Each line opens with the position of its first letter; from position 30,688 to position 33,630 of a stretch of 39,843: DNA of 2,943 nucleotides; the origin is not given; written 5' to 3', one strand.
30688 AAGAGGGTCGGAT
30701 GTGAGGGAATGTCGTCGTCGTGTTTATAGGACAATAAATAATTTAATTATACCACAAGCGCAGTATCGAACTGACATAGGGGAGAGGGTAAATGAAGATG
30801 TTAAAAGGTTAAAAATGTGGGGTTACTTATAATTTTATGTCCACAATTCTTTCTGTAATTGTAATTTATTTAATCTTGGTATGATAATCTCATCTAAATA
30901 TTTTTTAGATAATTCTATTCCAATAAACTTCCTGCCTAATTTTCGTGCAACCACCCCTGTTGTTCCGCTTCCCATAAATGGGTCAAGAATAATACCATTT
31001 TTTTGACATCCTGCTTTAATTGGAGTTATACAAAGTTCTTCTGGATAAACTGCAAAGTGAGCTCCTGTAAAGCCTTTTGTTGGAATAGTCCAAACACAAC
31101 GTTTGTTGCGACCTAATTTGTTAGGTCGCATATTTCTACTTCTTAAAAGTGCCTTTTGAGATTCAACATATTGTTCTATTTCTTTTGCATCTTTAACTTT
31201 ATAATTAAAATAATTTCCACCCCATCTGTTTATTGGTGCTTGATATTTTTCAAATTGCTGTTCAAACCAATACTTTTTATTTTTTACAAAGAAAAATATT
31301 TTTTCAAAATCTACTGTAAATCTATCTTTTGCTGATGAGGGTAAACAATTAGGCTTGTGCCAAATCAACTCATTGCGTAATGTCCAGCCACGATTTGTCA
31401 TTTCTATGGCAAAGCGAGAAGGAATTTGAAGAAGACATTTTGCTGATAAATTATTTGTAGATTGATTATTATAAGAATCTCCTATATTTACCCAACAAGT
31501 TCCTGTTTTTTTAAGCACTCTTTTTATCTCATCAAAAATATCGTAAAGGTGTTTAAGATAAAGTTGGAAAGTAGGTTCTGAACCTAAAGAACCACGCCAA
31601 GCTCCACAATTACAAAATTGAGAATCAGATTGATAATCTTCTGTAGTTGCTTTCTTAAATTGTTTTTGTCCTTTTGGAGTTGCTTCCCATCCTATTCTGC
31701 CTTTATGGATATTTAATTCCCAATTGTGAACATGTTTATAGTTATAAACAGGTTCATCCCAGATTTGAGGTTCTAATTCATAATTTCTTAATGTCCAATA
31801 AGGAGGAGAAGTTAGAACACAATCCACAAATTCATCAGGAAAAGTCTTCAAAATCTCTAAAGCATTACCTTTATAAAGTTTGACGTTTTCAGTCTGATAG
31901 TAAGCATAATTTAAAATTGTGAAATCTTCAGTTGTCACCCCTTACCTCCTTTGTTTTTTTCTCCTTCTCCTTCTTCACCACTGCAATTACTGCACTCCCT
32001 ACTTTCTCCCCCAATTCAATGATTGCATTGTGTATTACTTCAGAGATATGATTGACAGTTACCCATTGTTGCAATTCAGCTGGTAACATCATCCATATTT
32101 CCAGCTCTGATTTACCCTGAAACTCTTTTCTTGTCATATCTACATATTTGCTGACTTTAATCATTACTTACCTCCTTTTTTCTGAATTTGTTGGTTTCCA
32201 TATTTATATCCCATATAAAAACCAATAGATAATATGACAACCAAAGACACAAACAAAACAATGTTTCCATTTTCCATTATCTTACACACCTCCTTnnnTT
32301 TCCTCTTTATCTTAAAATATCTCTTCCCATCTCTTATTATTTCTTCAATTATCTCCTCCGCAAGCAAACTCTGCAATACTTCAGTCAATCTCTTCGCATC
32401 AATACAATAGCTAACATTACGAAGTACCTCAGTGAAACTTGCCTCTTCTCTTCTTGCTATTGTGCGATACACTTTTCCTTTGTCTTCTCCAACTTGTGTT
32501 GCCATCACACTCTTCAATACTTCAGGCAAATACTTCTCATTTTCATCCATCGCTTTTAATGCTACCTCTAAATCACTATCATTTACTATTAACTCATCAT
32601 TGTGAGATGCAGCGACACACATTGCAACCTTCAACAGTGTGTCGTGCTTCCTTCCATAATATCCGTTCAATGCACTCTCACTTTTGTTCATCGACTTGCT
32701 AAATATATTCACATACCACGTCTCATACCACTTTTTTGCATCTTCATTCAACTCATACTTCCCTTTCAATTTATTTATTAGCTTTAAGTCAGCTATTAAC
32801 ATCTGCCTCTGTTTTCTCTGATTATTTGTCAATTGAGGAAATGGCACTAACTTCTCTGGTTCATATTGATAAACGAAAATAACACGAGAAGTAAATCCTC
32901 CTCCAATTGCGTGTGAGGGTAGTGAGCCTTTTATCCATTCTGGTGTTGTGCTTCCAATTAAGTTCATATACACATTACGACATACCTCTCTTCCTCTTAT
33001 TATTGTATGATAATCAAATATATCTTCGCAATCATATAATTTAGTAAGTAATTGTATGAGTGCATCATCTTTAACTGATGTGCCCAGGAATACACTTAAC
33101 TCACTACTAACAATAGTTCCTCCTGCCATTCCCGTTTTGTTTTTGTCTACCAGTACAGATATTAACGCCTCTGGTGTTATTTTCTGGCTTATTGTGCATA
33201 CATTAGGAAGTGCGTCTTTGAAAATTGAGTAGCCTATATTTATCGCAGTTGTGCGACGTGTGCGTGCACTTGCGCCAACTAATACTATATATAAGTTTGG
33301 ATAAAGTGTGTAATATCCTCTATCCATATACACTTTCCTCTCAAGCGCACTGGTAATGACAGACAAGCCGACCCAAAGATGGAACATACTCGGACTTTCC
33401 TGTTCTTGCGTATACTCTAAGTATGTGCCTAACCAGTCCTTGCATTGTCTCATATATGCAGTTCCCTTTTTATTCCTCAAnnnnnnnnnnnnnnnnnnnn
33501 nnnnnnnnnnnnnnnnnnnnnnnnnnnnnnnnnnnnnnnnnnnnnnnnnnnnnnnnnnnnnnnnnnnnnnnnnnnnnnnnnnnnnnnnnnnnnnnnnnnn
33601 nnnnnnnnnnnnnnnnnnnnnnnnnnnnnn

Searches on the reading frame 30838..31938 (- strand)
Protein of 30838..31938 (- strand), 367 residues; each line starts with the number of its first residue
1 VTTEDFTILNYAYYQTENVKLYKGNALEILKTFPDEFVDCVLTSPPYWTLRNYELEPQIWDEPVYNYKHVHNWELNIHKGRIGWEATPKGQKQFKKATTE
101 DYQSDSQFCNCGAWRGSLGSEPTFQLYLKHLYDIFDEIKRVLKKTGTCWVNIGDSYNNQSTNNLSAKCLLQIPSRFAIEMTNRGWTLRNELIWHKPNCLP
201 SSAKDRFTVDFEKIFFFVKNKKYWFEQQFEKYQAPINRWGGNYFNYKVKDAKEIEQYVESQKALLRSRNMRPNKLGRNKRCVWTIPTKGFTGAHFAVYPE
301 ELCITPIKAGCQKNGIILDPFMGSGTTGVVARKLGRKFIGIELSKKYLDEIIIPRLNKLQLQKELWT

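Call 10: search_protein_families(library=pfam, proteins=[window:30838-31938:-], max_evalue=0.001)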
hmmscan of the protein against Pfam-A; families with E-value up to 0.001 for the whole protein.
window:30838-31938:- (367 aa): 1 family
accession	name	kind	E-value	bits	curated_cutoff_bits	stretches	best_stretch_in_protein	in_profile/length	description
PF01555.25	N6_N4_Mtase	-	8.8e-51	173.4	26.7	1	38-351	1-219/221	DNA methylase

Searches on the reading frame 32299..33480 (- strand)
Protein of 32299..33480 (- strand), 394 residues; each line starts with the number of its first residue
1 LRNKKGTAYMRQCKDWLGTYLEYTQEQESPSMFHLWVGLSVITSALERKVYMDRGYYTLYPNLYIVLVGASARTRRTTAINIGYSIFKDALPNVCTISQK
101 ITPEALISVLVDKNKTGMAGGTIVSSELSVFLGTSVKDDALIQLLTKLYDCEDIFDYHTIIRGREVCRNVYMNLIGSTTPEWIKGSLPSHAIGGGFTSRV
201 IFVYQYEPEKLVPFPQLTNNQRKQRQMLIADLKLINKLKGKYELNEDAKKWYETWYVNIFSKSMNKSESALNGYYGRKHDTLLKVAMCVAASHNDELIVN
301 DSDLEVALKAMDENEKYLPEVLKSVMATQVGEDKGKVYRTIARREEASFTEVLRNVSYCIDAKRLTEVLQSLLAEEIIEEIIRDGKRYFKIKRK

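Call 10: search_protein_families(library=pfam, proteins=[window:32299-33480:-], max_evalue=0.001)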
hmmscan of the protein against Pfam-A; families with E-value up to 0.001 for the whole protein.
window:32299-33480:- (394 aa): 0 families

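Call 58: find_related_loci(query=A3, collection=viral_contigs, flank=8000)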
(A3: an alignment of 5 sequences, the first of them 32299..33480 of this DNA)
Query A3 (394 aa) in viral_contigs; peptide patterns used: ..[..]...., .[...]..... (x = any residue, [..] = any of these).
121 stretches matched a pattern; 33 encode a relative of the query (tblastn E <= 1e-3); 33 distinct loci.
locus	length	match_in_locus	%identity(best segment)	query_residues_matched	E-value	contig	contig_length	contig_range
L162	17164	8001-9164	55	3-390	1e-150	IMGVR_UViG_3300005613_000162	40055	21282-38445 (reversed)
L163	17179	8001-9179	53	1-392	2e-142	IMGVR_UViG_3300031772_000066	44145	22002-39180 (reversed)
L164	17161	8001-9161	52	3-389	3e-140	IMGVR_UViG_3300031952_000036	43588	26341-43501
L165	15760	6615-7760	53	11-392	5e-140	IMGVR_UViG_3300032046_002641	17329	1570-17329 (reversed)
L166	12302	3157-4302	53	11-392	7e-140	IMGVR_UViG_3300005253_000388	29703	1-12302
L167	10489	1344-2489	51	11-392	9e-130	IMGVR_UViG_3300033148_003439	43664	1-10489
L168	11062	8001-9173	50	11-392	2e-127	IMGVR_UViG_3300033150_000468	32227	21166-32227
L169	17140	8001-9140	55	11-389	4e-150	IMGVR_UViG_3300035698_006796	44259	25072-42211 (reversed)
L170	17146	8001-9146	43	10-384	6e-99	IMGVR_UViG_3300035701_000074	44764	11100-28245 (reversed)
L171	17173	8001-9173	42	3-379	6e-96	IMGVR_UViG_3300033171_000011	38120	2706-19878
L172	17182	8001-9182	41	5-390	3e-95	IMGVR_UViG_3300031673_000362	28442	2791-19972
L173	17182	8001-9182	41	5-390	3e-95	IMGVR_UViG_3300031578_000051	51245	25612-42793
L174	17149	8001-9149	37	11-392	5e-84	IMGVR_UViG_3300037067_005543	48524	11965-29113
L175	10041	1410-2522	38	11-381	1e-82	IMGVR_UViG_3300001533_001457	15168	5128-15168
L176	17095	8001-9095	38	17-376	1e-81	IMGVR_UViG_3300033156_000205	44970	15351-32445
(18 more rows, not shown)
